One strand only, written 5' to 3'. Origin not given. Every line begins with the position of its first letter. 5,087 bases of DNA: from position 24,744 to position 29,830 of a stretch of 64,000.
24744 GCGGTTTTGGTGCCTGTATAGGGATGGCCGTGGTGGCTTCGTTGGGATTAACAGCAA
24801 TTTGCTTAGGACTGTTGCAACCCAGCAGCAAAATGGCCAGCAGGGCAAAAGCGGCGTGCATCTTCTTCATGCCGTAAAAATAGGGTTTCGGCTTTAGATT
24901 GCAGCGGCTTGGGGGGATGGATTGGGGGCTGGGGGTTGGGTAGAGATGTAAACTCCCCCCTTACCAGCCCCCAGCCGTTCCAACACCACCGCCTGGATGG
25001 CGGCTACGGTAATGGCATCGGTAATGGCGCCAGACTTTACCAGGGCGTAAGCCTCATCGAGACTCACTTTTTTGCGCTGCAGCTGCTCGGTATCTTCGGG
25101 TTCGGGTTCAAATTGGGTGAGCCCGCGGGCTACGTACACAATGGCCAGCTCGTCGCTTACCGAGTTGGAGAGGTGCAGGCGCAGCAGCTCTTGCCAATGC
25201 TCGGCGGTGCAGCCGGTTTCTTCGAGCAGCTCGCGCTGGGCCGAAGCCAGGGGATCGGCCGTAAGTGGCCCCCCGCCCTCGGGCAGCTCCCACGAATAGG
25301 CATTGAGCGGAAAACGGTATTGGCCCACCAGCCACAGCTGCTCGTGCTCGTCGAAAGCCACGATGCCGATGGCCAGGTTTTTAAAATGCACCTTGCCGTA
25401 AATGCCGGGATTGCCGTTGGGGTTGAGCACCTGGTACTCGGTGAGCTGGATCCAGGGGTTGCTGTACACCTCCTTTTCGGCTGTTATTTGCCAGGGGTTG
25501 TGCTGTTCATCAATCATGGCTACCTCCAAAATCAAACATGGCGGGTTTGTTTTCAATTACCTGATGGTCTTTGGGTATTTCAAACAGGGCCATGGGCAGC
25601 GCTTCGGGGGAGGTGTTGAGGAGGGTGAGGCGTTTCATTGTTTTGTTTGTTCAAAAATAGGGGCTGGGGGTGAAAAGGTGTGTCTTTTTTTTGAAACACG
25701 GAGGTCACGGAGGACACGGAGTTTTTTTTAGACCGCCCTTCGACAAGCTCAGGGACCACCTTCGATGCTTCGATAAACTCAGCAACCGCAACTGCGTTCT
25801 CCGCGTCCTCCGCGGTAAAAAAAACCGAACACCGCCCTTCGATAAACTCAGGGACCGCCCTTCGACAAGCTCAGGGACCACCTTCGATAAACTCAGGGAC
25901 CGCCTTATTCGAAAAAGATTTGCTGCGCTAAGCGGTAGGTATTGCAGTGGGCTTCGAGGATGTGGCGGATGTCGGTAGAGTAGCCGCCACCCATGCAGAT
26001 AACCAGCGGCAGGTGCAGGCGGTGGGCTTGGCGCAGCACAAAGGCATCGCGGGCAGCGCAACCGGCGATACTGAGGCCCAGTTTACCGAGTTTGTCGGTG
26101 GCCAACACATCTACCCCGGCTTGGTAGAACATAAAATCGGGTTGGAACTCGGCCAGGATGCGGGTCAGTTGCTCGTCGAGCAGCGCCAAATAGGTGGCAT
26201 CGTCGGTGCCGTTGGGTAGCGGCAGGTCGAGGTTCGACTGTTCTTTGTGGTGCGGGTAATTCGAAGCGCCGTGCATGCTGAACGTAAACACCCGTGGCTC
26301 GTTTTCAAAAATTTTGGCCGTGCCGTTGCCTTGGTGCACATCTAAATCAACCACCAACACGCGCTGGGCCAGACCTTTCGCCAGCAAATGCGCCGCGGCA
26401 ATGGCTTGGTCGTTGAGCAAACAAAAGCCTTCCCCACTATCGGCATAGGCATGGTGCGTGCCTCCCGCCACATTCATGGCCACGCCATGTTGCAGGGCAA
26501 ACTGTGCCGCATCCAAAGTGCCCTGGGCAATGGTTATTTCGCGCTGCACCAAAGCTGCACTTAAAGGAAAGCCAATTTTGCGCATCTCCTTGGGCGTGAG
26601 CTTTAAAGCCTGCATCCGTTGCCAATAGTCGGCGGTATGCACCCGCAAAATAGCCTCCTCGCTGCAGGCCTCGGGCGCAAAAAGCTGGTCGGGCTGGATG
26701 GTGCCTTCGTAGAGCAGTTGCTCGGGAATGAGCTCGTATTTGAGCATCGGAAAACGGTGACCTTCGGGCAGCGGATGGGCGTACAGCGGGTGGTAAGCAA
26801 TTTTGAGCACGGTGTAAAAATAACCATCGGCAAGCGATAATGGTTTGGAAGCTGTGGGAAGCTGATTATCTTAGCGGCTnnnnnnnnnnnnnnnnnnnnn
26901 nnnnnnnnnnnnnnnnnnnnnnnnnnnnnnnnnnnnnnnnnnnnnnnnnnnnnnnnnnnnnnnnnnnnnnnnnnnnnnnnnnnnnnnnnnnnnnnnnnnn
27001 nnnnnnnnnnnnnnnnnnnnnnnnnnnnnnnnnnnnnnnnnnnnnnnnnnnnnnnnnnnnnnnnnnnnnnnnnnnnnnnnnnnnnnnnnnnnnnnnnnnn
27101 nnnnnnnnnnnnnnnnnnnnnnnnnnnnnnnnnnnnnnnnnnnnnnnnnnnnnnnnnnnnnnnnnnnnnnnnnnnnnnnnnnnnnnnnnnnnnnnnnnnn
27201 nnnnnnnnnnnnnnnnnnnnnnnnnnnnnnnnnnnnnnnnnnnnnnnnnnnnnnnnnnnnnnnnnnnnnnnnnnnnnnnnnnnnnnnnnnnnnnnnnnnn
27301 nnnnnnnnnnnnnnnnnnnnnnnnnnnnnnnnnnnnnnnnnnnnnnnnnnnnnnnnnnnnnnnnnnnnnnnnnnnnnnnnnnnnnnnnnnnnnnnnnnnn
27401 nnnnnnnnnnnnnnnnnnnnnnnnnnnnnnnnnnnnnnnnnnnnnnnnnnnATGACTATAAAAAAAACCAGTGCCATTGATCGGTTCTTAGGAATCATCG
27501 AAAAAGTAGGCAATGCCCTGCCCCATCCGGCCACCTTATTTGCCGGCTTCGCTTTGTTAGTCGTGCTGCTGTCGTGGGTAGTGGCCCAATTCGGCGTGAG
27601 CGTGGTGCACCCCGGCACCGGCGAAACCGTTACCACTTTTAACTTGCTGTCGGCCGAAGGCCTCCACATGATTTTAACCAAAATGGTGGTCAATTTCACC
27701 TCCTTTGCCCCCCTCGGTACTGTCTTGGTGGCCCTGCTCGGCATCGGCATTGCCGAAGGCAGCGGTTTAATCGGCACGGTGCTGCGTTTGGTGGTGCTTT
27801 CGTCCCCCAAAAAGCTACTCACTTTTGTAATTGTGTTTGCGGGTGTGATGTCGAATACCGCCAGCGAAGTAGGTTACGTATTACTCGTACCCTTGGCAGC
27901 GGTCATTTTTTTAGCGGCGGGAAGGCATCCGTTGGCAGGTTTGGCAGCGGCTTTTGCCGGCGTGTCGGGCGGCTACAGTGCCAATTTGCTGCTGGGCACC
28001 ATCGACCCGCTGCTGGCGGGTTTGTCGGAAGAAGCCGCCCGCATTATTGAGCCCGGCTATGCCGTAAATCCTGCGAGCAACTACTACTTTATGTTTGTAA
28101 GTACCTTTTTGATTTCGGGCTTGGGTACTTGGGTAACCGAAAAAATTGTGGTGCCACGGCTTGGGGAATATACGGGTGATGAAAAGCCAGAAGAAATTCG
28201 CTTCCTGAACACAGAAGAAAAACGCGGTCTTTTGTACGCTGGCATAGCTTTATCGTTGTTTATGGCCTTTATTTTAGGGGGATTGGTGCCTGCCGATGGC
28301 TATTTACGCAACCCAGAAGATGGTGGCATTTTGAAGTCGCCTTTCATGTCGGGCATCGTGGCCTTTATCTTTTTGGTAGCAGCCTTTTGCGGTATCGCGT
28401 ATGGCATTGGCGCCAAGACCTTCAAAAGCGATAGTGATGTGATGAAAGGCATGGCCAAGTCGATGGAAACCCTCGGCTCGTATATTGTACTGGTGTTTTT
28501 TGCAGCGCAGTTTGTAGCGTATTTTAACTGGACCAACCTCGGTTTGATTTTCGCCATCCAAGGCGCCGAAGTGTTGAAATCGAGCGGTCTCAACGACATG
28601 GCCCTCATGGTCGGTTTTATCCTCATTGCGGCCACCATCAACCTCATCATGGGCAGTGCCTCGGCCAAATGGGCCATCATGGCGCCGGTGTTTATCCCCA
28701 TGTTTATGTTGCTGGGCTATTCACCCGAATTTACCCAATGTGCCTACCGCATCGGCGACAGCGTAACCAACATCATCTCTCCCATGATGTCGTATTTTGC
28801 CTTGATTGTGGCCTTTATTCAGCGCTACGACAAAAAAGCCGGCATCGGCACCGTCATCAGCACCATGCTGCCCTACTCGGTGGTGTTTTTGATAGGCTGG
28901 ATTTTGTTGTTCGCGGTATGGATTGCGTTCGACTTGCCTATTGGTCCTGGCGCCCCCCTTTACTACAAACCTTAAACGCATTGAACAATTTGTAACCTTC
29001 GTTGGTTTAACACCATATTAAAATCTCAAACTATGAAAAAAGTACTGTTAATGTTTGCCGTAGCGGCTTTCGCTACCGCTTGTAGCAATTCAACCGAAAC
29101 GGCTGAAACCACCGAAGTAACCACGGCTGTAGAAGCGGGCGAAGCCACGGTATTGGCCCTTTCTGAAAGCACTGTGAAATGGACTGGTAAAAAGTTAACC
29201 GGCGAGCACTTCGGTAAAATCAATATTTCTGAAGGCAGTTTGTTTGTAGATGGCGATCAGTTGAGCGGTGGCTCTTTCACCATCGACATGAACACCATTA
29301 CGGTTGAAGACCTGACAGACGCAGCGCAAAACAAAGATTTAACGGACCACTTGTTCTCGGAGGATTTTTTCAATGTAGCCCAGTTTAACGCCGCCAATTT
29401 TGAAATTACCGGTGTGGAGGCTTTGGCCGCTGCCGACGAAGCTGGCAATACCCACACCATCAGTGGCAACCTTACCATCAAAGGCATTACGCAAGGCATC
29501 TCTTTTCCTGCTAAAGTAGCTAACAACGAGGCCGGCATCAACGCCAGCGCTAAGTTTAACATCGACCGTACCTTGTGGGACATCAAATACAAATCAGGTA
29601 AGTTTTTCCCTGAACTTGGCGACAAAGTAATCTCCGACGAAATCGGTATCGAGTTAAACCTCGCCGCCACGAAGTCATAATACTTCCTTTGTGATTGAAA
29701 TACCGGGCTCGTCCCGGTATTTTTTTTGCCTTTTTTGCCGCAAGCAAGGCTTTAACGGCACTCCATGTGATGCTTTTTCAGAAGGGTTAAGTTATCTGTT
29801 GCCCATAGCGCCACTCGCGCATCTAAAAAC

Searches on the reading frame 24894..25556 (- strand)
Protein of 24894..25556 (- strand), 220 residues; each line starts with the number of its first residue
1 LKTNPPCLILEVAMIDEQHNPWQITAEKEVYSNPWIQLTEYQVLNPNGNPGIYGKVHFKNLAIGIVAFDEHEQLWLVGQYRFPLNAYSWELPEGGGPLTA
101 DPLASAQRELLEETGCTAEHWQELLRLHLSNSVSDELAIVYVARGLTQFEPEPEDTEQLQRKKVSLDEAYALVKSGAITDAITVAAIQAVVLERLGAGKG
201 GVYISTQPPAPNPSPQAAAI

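Call 10: search_protein_families(library=pfam, proteins=[window:24894-25556:-])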
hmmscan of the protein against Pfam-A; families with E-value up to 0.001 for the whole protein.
window:24894-25556:- (220 aa): 1 family
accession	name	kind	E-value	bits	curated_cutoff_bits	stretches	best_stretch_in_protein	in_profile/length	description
PF00293.34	NUDIX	-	2.4e-11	44.2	21.1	1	61-172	4-119/134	NUDIX domain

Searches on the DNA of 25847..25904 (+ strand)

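Call 17: search_dna_similar(query=window:25847-25904:+, collection=plasmids, mode=distant, max_evalue=1, max_rows=40)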
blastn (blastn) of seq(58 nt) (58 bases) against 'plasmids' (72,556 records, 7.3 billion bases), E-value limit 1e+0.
Records with a match: 5; places in all: 7; records where one place covers at least 80% of the query: 0.
Best place of each record, by identity: >=99% 4; 95-99% 1.
By first word of the organism name: Sphingobium 2; Microbacterium 1; Nitratireductor 1; Comamonas 1.
By predicted mobility (MOB-suite, as given by PLSDB): non-mobilizable 4; conjugative 1.
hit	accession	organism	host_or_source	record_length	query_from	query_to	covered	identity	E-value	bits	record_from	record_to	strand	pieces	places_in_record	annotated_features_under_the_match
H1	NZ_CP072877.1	Microbacterium sp. NIBRBAC000506063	cell culture,sludge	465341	9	33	43%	96.0%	1e-1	42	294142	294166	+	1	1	none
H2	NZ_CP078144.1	Nitratireductor kimnyeongensis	Isolate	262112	9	30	38%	100.0%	1e-1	41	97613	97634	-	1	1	none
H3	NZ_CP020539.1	Sphingobium herbicidovorans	cell culture,soil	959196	10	30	36%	100.0%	3e-1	39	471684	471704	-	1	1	none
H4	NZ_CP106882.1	Comamonas endophytica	Indosasa shibataeoides,cell culture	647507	10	30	36%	100.0%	3e-1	39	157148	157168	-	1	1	none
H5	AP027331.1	Sphingobium sp. TomTYG65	-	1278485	10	30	36%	100.0%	3e-1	39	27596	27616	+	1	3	none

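Call 18: search_dna_similar(query=window:25847-25904:+, collection=phages, mode=distant, max_evalue=1, max_rows=30)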
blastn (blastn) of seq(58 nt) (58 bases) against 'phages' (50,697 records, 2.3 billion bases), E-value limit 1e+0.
No match.

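Call 77: get_annotated_region(hit=H5, flank=3000)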
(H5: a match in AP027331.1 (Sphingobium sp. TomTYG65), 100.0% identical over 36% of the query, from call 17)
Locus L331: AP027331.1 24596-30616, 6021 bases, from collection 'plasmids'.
description: Sphingobium sp. TomTYG65 plasmid pTomTYG65a DNA, complete genome
organism: Sphingobium sp. TomTYG65 (NCBI taxid 3028888)
taxonomy: Bacteria; Pseudomonadota; Alphaproteobacteria; Sphingomonadales; Sphingomonadaceae; Sphingobium; Sphingobium sp. TomTYG65
host: -; source: -; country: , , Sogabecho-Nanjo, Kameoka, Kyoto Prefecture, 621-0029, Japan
typing (MOB-suite, as given by PLSDB): non-mobilizable; replicon rep_cluster_545
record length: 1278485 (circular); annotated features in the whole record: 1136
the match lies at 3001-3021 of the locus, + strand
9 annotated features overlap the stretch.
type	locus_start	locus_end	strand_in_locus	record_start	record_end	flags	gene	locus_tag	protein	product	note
CDS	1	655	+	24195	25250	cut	vanA_1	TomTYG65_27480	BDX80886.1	(2Fe-2S)-binding protein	-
CDS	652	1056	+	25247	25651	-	-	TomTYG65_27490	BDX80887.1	hypothetical protein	-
CDS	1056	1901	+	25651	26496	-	pcaH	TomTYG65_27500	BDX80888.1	protocatechuate 4,5-dioxygenase subunit beta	-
CDS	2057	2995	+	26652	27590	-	-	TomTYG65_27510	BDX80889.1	oxidoreductase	-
CDS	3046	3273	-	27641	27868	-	-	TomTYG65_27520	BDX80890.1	hypothetical protein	-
CDS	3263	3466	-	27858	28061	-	-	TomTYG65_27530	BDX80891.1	hypothetical protein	-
CDS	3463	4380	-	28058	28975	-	-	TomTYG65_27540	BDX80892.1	AraC family transcriptional regulator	-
CDS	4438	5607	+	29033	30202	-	-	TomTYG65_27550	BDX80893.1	4-hydroxybenzoate 3-monooxygenase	-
CDS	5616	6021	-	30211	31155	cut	-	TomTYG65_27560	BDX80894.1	transporter RarD family, DMT superfamily protein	-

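Call 78: get_annotated_region(hit=H1, flank=3000)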
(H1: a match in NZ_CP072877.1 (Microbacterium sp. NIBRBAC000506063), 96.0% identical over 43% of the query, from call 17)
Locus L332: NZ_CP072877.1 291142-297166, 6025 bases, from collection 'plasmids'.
description: Microbacterium sp. NIBRBAC000506063 plasmid unnamed, complete sequence
organism: Microbacterium sp. NIBRBAC000506063 (NCBI taxid 2734618)
taxonomy: Bacteria; Actinomycetota; Actinomycetes; Micrococcales; Microbacteriaceae; Microbacterium; Microbacterium sp. NIBRBAC000506063
host: -; source: cell culture,sludge; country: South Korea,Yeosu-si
typing (MOB-suite, as given by PLSDB): non-mobilizable
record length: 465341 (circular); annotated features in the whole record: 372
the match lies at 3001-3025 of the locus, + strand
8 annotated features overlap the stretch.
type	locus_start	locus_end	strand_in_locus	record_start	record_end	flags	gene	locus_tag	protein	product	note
CDS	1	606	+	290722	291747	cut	-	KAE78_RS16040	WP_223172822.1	PhoH family protein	-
CDS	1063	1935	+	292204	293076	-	-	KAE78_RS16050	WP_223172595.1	CNNM domain-containing protein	-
CDS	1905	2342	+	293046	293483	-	-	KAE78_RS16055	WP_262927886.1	transporter associated domain-containing protein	-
CDS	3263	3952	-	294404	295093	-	-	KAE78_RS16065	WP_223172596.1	GNAT family N-acetyltransferase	-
CDS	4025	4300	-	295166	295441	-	-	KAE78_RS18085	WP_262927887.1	PfkB family carbohydrate kinase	-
CDS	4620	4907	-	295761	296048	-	-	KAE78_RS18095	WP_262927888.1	PfkB family carbohydrate kinase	-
CDS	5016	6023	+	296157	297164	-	-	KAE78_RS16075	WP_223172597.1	alanine racemase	-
CDS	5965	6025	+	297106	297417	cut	-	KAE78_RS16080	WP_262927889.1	hypothetical protein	-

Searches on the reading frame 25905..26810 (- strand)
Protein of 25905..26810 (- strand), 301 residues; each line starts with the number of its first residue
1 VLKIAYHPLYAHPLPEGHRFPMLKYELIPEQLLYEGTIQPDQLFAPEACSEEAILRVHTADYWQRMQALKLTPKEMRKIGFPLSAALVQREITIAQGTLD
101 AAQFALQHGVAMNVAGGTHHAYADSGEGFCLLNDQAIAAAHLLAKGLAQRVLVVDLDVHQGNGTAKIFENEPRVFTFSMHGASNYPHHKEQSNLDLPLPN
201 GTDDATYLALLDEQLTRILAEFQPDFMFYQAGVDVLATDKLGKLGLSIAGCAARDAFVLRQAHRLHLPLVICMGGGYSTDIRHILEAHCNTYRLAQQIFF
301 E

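Call 10: search_protein_families(library=pfam, proteins=[window:25905-26810:-])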
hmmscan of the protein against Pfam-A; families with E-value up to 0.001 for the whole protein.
window:25905-26810:- (301 aa): 1 family
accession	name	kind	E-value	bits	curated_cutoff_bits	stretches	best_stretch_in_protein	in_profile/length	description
PF00850.24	Hist_deacetyl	-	1.4e-62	212.2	27.9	1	22-283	5-289/298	Histone deacetylase domain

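Call 40: find_encoding_contigs(protein=window:25905-26810:-, flank=3000, max_places=10)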
Protein window:25905-26810:- (301 aa): 1 contig read that carries it; 1 place shown.
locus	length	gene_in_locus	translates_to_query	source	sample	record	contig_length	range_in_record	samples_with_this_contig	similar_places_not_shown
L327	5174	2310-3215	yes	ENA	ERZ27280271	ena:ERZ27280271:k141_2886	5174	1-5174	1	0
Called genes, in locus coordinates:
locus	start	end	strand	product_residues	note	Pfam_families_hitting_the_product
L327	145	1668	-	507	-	PF03806:ABG_transport, PF03606:DcuC, PF02667:SCFA_trans (weak)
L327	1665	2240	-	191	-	-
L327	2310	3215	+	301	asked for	PF00850:Hist_deacetyl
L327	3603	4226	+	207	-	PF28549:NDPSase_N, PF00293:NUDIX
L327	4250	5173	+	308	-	?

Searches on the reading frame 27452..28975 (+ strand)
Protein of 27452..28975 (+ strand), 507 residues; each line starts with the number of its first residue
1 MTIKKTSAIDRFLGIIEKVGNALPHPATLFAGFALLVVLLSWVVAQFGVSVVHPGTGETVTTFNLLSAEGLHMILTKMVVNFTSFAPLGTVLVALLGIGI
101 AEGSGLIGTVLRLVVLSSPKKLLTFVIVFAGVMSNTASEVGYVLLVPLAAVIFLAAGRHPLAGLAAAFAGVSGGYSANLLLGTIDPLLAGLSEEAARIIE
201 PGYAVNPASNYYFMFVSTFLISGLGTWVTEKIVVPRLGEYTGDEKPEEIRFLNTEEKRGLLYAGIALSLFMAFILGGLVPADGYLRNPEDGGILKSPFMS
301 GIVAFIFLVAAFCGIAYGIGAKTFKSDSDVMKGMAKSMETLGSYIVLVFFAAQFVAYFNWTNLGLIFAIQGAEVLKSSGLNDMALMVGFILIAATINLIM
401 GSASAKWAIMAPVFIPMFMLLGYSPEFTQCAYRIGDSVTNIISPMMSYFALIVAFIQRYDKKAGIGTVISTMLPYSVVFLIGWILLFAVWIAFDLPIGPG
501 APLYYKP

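Call 10: search_protein_families(library=pfam, proteins=[window:27452-28975:+])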
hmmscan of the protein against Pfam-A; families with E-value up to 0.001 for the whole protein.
window:27452-28975:+ (507 aa): 3 families
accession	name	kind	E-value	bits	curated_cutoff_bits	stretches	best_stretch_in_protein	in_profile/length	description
PF03806.19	ABG_transport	-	7.1e-206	684.7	27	1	11-505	1-502/502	AbgT putative transporter family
PF03606.21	DcuC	-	1.1e-07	31.2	23.1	1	122-457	118-428/461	C4-dicarboxylate anaerobic carrier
PF02667.20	SCFA_trans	-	4.6e-07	29.6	27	1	389-486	359-453/453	Short chain fatty acid transporter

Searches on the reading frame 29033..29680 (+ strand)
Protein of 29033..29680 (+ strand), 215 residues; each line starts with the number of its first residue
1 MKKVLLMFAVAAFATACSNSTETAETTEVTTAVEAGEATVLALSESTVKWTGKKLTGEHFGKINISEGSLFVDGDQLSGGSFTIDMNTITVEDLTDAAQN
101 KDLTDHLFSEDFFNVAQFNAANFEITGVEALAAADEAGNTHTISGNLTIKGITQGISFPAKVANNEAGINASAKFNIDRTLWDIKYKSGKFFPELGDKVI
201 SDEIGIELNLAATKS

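Call 73: search_protein_families(library=pfam, proteins=[window:29033-29680:+])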
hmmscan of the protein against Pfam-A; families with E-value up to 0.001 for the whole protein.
window:29033-29680:+ (215 aa): 1 family
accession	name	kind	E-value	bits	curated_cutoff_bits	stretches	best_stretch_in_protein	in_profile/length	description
PF04264.18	YceI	-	5.2e-27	95.5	23.7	1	44-211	6-149/150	YceI-like domain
